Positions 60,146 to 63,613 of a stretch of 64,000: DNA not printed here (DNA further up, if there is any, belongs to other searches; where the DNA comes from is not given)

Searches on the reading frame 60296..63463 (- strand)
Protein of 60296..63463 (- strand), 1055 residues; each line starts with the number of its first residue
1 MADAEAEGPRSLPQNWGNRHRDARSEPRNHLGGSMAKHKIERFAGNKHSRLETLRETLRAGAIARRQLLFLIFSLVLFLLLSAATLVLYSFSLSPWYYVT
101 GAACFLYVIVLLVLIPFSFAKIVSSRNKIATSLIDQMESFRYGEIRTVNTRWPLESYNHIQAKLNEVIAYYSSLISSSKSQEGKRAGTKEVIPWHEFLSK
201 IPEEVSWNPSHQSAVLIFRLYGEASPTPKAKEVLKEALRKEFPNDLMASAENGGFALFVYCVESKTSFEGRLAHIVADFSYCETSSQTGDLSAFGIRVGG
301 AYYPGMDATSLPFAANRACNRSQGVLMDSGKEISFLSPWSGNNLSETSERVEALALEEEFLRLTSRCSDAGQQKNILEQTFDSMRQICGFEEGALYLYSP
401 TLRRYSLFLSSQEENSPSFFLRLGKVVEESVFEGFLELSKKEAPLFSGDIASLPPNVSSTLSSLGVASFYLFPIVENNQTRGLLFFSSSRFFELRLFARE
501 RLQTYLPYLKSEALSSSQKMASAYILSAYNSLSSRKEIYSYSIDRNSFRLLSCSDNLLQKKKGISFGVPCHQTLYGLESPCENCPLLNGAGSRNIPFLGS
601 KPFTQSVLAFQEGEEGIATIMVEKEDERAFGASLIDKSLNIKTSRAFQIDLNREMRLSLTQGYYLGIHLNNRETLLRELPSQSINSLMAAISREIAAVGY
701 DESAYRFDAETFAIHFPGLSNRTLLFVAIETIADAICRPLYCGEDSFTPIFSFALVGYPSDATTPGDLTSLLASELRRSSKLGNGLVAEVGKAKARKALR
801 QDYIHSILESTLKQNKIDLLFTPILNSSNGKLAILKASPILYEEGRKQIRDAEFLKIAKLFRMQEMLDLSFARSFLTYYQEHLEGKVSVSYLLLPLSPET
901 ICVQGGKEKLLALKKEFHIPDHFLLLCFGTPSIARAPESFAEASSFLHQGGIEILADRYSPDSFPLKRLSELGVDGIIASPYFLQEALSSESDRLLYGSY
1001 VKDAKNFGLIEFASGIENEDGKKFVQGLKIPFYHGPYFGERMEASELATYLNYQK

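Call 42: search_protein_families(library=pfam, proteins=[window:60296-63463:-], max_evalue=0.0001)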
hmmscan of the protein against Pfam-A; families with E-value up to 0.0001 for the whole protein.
window:60296-63463:- (1055 aa): 1 family
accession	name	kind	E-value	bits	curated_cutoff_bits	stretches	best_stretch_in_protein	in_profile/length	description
PF00563.25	EAL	-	2.5e-16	60.2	31.3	1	808-1040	4-235/236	EAL domain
